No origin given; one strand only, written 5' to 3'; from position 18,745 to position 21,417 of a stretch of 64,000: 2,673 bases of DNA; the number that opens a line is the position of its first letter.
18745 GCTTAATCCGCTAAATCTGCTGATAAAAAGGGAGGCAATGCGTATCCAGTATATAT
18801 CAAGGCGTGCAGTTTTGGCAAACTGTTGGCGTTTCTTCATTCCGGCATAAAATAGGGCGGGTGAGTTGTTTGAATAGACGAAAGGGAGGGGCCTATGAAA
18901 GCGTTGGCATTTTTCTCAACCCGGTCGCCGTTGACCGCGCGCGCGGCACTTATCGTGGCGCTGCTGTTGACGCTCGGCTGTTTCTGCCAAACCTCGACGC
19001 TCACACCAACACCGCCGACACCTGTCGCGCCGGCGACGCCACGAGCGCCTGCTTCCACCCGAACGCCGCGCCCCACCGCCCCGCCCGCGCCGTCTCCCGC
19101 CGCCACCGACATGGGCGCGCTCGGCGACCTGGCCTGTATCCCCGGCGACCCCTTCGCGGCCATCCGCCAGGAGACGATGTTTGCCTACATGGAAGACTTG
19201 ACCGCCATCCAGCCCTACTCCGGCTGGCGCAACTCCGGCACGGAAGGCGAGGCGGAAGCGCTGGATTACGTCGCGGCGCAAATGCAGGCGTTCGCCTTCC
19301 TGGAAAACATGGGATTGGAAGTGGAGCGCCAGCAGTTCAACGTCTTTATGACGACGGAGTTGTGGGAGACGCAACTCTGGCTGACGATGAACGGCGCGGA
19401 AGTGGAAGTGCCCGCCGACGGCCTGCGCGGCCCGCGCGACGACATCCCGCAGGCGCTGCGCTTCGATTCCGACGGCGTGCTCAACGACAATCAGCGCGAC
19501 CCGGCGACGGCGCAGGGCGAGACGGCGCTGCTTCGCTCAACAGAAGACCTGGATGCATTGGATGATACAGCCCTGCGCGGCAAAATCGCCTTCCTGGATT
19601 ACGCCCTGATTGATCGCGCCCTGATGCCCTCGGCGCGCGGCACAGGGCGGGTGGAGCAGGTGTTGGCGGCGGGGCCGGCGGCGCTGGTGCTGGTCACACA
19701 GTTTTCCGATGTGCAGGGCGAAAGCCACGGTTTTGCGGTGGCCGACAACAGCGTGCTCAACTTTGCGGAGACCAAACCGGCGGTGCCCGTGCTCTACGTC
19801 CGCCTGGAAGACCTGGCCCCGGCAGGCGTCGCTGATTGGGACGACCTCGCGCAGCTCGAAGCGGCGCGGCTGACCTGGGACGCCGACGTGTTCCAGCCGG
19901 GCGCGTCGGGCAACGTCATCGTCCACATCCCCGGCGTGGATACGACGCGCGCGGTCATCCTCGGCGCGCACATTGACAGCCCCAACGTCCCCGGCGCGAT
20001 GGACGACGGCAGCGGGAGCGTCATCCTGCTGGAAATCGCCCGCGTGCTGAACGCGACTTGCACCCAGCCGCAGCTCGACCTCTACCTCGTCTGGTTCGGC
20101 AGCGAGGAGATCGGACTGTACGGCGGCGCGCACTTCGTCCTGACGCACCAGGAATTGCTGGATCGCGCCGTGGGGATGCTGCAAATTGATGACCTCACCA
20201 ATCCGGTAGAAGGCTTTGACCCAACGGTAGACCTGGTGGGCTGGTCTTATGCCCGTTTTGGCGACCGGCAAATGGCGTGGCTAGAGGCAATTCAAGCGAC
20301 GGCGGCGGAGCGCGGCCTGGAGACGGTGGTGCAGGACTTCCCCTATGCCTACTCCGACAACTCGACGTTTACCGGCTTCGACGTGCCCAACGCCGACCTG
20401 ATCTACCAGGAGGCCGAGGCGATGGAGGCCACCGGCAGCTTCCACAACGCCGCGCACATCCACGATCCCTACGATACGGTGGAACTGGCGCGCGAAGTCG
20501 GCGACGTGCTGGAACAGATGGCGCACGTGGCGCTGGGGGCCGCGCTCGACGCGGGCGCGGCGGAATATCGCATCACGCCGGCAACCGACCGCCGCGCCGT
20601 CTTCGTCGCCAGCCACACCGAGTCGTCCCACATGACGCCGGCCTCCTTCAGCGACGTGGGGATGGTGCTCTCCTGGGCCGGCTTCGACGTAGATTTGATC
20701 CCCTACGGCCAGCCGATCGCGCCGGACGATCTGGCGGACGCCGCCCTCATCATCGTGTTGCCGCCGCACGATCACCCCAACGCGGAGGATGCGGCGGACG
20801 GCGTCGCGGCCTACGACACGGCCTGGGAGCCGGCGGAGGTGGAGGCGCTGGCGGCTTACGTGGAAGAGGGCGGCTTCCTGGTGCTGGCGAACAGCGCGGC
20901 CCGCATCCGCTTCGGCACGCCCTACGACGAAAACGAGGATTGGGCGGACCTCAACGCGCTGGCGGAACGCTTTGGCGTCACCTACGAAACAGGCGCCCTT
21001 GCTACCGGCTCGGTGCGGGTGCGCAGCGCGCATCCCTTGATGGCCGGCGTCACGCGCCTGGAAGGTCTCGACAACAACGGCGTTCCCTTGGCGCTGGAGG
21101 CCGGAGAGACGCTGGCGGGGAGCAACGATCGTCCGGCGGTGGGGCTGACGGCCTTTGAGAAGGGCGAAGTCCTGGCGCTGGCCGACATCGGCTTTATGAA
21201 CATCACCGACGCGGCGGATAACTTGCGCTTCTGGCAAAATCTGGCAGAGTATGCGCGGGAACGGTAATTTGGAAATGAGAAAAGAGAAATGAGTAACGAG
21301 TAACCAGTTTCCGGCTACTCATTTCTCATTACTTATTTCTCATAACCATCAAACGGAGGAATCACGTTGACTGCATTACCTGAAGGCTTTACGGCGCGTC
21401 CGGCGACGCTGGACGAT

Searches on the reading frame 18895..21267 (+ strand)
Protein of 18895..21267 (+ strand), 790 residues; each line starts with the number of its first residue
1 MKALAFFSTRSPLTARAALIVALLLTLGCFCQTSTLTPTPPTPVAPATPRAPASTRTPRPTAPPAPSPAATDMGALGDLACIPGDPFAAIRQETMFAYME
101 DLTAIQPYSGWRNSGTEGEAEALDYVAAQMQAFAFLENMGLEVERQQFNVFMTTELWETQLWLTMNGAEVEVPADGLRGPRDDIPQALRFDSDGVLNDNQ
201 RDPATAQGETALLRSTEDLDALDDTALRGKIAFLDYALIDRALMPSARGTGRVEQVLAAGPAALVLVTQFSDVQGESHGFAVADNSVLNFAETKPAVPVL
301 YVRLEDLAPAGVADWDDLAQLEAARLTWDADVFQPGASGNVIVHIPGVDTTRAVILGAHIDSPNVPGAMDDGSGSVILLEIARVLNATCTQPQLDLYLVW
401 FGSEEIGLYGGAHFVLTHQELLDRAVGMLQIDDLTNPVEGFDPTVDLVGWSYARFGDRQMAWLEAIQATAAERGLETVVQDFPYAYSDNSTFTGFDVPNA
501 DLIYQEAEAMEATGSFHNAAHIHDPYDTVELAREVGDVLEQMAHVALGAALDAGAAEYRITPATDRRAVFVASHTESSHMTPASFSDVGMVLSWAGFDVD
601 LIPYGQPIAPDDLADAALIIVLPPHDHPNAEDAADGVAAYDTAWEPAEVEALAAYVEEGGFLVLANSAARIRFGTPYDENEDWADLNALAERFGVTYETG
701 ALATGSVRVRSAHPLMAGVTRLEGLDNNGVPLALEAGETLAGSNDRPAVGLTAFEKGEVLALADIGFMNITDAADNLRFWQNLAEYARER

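Call 5: search_protein_families(library=pfam, proteins=[window:18895-21267:+], max_evalue=0.01)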
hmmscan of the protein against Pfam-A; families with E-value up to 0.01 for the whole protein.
window:18895-21267:+ (790 aa): 3 families
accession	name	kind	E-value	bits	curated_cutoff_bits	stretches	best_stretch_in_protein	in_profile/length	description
PF04389.22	Peptidase_M28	-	1.5e-24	87.3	21.3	1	340-530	1-175/193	Peptidase family M28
PF01546.33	Peptidase_M20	-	0.0005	20.5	24.6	1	366-506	31-184/206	Peptidase family M20/M25/M40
PF05343.19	Peptidase_M42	-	0.0064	16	23.2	0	368-413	132-175/292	M42 glutamyl aminopeptidase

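Call 6: search_protein_families(library=ncbifam, proteins=[window:18895-21267:+], max_evalue=0.01)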
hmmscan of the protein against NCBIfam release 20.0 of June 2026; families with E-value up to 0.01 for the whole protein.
window:18895-21267:+ (790 aa): 6 families
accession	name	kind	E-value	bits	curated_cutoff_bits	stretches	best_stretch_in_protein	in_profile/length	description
NF045908.1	AminopepLapALeg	equivalog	2.1e-13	49.9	600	1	350-445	203-300/396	aminopeptidase LapA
NF006771.0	PRK09290.1-5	subfamily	1.3e-05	23.9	399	1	337-410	58-132/413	allantoate amidohydrolase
NF058540.1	Ncarbamyl_ErtE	equivalog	3.4e-05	22.6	520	1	337-410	61-135/418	N-carbamyl-l-glutamate amidohydrolase ErtE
NF009531.0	PRK12893.1-5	equivalog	0.00012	20.6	486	1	336-410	59-134/421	Zn-dependent hydrolase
NF009527.0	PRK12891.1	subfamily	0.00036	19.7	461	1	336-406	62-133/426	Zn-dependent hydrolase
NF005913.0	PRK07906.1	subfamily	0.0033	16.1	382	0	367-422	118-174/442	hypothetical protein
